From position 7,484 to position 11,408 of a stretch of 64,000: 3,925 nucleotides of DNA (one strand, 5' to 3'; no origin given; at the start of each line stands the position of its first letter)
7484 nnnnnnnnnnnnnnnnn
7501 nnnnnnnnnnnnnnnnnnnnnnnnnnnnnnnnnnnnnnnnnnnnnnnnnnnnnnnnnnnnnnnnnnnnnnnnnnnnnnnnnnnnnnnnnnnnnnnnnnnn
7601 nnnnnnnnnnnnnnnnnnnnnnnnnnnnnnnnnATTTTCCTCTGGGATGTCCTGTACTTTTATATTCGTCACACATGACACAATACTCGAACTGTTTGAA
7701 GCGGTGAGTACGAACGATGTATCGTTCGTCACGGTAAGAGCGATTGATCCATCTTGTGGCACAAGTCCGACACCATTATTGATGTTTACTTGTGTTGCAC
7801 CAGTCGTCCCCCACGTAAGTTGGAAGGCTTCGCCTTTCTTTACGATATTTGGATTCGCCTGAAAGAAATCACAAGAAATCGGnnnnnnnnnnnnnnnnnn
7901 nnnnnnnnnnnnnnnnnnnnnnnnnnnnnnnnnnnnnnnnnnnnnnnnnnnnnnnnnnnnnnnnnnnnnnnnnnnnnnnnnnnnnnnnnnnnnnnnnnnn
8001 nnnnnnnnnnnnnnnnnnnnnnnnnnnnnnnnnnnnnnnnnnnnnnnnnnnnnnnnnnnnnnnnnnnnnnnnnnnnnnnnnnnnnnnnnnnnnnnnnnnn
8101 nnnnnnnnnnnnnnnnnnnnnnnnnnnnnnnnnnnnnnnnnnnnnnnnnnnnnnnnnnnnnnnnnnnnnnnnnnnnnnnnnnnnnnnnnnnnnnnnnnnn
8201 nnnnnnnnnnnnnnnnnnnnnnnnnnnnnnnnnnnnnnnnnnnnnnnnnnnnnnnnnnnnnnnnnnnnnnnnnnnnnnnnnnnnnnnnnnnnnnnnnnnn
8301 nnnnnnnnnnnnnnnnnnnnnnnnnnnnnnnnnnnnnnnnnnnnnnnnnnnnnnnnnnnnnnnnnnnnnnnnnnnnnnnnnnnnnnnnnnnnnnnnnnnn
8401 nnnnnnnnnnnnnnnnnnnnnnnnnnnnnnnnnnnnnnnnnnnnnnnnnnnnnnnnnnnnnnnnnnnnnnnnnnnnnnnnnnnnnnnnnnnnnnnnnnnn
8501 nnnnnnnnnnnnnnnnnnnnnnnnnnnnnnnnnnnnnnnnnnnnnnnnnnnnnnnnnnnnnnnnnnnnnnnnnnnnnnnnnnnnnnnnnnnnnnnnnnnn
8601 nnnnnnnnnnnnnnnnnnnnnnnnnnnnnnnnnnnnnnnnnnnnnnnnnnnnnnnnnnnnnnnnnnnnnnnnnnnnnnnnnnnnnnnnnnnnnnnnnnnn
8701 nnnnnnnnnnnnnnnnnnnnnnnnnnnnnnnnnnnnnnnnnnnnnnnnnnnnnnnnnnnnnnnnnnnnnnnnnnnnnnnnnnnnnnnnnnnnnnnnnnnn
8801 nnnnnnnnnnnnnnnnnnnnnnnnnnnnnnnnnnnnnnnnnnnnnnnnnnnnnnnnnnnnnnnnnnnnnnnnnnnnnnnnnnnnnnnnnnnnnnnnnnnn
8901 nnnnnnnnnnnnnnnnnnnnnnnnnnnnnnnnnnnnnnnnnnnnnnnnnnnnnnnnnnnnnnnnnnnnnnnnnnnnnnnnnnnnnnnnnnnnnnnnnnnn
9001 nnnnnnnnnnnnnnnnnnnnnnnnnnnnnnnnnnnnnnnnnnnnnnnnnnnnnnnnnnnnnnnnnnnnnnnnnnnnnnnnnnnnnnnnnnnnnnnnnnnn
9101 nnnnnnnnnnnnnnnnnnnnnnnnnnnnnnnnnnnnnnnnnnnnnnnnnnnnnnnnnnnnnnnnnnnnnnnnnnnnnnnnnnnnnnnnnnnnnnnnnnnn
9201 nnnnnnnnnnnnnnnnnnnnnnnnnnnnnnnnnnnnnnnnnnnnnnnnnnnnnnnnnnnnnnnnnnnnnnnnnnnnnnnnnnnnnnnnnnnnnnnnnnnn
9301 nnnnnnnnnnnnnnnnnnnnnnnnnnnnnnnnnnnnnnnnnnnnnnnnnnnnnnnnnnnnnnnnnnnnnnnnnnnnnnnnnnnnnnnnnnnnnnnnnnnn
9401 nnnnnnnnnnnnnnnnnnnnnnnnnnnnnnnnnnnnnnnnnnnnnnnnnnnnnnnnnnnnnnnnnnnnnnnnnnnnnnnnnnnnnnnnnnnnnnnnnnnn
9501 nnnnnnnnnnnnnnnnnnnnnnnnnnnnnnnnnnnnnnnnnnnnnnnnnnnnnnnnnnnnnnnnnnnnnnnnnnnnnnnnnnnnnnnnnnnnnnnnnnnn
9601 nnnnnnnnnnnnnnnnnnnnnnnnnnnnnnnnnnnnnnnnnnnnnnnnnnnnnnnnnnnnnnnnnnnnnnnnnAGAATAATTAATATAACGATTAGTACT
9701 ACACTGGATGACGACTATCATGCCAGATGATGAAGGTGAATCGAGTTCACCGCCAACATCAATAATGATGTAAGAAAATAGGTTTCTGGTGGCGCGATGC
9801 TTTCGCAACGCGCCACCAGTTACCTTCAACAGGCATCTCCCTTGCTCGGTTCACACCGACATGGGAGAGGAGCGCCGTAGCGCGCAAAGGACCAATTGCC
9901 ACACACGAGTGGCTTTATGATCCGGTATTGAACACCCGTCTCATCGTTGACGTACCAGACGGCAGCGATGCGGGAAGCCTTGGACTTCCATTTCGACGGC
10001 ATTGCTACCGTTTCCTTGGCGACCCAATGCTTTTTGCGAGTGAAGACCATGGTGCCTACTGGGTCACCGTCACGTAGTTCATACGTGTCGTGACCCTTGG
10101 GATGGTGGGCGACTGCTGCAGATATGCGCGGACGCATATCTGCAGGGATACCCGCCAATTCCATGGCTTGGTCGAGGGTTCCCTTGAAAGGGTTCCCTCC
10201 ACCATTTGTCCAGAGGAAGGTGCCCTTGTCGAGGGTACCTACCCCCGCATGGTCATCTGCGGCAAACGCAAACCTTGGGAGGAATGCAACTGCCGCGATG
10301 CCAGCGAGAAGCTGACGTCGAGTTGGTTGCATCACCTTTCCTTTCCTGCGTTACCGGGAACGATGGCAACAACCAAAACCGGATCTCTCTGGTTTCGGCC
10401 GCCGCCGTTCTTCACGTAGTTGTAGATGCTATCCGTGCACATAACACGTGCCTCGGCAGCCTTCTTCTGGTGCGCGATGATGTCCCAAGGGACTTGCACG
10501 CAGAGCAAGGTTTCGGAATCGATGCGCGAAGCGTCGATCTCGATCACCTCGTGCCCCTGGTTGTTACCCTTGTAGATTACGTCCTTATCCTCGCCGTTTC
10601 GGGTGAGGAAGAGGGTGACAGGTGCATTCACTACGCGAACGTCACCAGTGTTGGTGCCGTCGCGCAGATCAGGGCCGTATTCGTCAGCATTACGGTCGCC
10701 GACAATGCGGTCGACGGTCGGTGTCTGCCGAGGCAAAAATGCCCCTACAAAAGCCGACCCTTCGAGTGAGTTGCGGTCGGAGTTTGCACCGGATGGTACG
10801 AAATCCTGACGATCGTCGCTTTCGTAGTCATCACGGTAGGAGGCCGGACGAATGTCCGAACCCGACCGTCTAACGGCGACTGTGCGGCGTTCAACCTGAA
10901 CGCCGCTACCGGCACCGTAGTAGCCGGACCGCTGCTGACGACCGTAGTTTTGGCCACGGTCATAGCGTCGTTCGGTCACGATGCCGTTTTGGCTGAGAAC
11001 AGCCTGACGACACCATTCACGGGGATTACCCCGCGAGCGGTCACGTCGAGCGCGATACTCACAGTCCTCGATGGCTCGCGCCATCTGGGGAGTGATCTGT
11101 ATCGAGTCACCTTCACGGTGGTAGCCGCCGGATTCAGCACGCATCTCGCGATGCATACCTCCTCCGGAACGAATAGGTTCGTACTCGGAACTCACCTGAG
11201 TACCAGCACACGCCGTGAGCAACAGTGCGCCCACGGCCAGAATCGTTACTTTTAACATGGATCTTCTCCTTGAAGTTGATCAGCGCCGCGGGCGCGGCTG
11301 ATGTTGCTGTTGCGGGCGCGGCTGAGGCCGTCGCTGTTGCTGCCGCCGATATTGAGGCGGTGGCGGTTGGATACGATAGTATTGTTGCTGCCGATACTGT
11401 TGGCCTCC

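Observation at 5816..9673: Giant cell-surface protein with 11 near-identical tandem Ig-like repeats and an LPXTG-like VPYTG anchor followed by an atypical long tail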

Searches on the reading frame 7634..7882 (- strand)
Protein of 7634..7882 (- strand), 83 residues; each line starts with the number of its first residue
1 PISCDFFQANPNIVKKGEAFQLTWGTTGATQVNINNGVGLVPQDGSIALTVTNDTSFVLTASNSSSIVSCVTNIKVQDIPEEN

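Call 31: predict_structure(alignment_id=A2)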
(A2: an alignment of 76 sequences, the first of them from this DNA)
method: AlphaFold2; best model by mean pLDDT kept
length: 83 residues; sequences in the alignment: 76
mean_pLDDT: 94.3   pTM: 0.79
mean pLDDT of the five models: 94.3, 89.2, 87.6, 86.9, 85.1
residues with pLDDT >= 90: 76; 70-90: 3; 50-70: 4; < 50: 0
segments of 3 or more residues with pLDDT < 50: none
pLDDT, mean of each block of 10 residues (from residue 1): 96 95 97 96 97 96 96 89 62
secondary structure, 60 per line:
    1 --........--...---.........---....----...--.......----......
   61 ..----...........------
elements in order: E3-10 E13-15 E19-27 E31-34 E39-41 E44-50 E55-62 E67-77

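Call 34: fold_search(model_id=the predicted structure, library=pdb)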
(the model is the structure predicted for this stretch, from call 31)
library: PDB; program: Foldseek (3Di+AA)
matches with E <= 10: 1235; with E <= 0.001: 0
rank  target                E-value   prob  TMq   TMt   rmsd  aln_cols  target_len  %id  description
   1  1l0q_A                1.8e-03  1.00  0.69  0.17   2.6        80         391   24  Tandem YVTN beta-propeller and PKD domains from an archaeal surface layer protein (released 2002-11-06)
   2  2ox5_A                3.2e-03  1.00  0.67  0.53   4.3       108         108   11  The SoxYZ complex of Paracoccus pantotrophus (released 2007-05-22)
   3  2wwm_O                3.8e-03  1.00  0.70  0.61   3.7        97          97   21  Crystal structure of the Titin M10-Obscurin like 1 Ig complex in space group P1 (released 2010-02-16)
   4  2wp3_O                5.0e-03  1.00  0.60  0.53   4.4        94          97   15  Crystal structure of the Titin M10-Obscurin like 1 Ig complex (released 2010-02-16)
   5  2nnc_A                6.2e-03  1.00  0.69  0.54   3.6        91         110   20  Structure of the sulfur carrier protein SoxY from Chlorobium limicola f thiosulfatophilum (released 2007-03-13)
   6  2nnc_B                6.5e-03  1.00  0.67  0.50   4.2        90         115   19  Structure of the sulfur carrier protein SoxY from Chlorobium limicola f thiosulfatophilum (released 2007-03-13)
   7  2wwk_O                6.9e-03  1.00  0.62  0.54   4.4        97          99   14  Crystal structure of the Titin M10-Obscurin like 1 Ig F17R mutant complex (released 2010-02-16)
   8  2oxg_E                7.3e-03  1.00  0.67  0.57   4.2       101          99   15  The SoxYZ Complex of Paracoccus pantotrophus (released 2007-05-22)
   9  6c6m_A                7.3e-03  1.00  0.66  0.59   3.9        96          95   14  IgCam3 of human MLCK1 (released 2019-01-23)
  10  2oz4_A                8.1e-03  1.00  0.46  0.20   4.7        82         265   11  Structural Plasticity in IgSF Domain 4 of ICAM-1 Mediates Cell Surface Dimerization (released 2007-10-16)
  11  5xwt_C                8.5e-03  1.00  0.70  0.18   3.8        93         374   16  Crystal structure of PTPdelta Ig1-Fn1 in complex with SALM5 LRR-Ig (released 2018-06-06)
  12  5xwu_A                9.5e-03  1.00  0.73  0.23   3.5        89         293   11  Crystal structure of PTPdelta Ig1-Ig3 in complex with SALM2 LRR-Ig (released 2018-06-06)
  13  7ceg_A                1.1e-02  1.00  0.74  0.18   3.2        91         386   13  Crystal structure of the complex between mouse PTP delta and neuroligin-3 (released 2021-02-24)
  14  2wwm_C                1.1e-02  1.00  0.69  0.59   3.8        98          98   16  Crystal structure of the Titin M10-Obscurin like 1 Ig complex in space group P1 (released 2010-02-16)
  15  6sdb_D                1.1e-02  1.00  0.68  0.59   3.6        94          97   16  Chimeric titin Z1Z2 functionalized with a KLER exogenous peptide from decorin (released 2019-09-18)
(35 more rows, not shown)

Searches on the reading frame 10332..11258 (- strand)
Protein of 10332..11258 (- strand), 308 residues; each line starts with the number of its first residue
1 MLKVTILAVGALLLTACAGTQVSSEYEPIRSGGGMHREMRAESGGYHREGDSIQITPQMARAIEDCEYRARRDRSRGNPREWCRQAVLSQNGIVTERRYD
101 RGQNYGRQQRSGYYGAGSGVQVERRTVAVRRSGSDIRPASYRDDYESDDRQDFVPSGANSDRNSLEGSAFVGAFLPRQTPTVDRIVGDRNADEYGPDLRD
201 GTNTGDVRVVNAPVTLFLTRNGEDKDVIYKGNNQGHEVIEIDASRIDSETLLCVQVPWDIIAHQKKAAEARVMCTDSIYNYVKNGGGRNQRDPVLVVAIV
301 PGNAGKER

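Call 8: search_protein_families(library=pfam, proteins=[window:10332-11258:-], max_evalue=1)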
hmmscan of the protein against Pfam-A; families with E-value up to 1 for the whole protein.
window:10332-11258:- (308 aa): 0 families
